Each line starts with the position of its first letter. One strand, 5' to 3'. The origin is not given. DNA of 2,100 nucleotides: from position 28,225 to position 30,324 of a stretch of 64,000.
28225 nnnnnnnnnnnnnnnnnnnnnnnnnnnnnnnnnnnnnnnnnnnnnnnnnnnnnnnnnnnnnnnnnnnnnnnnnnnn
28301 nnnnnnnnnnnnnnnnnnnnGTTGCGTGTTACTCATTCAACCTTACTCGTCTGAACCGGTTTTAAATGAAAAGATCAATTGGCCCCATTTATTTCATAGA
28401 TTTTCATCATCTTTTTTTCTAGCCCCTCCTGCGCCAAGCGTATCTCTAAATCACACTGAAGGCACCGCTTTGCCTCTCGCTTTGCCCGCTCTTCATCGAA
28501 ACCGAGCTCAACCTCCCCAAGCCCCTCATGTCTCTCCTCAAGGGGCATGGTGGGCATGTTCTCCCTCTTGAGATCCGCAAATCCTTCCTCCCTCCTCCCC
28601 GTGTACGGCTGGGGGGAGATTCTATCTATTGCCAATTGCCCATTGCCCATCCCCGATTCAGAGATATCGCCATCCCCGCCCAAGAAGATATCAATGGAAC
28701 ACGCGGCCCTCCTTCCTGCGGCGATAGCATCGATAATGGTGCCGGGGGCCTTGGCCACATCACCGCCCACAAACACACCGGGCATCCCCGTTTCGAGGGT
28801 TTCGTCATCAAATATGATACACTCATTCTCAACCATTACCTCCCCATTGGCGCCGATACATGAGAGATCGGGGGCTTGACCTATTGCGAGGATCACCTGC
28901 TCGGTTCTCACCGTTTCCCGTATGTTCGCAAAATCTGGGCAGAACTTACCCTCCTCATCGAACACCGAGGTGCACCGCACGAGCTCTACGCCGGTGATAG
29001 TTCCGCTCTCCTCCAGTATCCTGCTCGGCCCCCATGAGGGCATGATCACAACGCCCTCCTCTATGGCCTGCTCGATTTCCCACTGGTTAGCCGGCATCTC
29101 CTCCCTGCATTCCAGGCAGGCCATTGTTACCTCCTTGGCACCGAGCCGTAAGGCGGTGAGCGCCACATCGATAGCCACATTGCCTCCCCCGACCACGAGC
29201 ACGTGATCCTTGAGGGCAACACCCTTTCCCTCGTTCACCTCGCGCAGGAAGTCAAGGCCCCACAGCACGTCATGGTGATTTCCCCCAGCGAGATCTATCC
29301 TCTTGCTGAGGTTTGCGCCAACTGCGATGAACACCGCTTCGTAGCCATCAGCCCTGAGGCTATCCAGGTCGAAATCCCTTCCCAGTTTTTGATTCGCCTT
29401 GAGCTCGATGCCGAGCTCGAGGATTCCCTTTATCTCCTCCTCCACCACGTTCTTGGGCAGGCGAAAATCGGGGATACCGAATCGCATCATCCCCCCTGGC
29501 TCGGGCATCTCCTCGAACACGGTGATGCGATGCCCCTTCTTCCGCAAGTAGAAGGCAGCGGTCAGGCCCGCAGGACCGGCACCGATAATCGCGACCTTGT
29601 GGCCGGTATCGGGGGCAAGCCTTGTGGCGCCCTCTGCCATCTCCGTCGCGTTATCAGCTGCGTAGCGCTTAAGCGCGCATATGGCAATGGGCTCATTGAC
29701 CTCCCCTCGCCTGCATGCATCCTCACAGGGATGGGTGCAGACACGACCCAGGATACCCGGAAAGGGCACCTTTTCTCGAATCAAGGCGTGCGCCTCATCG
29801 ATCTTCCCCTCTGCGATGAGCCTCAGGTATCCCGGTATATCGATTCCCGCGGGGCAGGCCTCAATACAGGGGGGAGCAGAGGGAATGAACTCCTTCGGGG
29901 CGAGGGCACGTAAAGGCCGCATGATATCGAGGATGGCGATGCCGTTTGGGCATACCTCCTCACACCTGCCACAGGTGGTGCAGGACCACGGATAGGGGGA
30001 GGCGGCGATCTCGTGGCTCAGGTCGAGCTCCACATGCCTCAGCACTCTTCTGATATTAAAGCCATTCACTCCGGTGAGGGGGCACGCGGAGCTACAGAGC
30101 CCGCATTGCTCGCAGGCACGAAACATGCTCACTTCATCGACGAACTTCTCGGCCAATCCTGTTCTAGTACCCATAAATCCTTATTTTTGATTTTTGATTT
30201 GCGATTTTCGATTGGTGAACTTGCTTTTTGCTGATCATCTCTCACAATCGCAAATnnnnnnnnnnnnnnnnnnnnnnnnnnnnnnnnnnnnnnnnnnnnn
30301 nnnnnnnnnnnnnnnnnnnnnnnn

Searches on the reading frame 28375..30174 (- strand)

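Call 58: search_protein_families(library=pfam, proteins=[window:28375-30174:-], max_evalue=0.00001)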
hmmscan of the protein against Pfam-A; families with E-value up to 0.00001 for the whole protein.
window:28375-30174:- (599 aa): 15 families
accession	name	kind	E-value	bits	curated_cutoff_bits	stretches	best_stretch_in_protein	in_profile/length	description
PF07992.20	Pyr_redox_2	-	7.3e-29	101.5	26.1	1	193-487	2-291/291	Pyridine nucleotide-disulphide oxidoreductase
PF14691.11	Fer4_20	-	4.2e-23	81.7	25.8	1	100-179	29-111/113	Dihydroprymidine dehydrogenase domain II, 4Fe-4S cluster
PF13738.12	Pyr_redox_3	-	4.1e-15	56.3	30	1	322-471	164-305/305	Pyridine nucleotide-disulphide oxidoreductase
PF13187.11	Fer4_9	-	6.2e-11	42.6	27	1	20-78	1-50/52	4Fe-4S dicluster domain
PF13183.11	Fer4_8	-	7.6e-11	42.8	27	1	19-79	3-68/68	4Fe-4S dicluster domain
PF13450.12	NAD_binding_8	-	4.5e-10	40.1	21.9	1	196-231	1-36/68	NAD(P)-binding Rossmann-like domain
PF13534.11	Fer4_17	-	1.9e-09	38.4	22.2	1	20-79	1-60/61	4Fe-4S dicluster domain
PF00070.33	Pyr_redox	-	2.4e-09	38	22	0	193-227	1-35/82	Pyridine nucleotide-disulphide oxidoreductase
PF13237.11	Fer4_10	-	5.7e-08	33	25.5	1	18-76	6-53/53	4Fe-4S dicluster domain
PF01946.23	Thi4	-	6.6e-08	32.5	26.2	1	193-260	19-86/235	Thi4 family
PF01266.30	DAO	-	2.4e-07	31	27.9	1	193-228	1-37/353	FAD dependent oxidoreductase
PF01593.30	Amino_oxidase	-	2.9e-07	30.6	19.8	0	202-229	2-29/443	Flavin containing amine oxidoreductase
PF12831.13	FAD_oxidored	-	3.9e-07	30.1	27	0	194-231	2-39/416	FAD dependent oxidoreductase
PF12838.12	Fer4_7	-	5.2e-07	30.5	27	1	21-79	2-52/52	4Fe-4S dicluster domain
PF03486.20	HI0933_like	-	6.7e-06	26.2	50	0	193-227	2-36/244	HI0933-like protein Rossmann domain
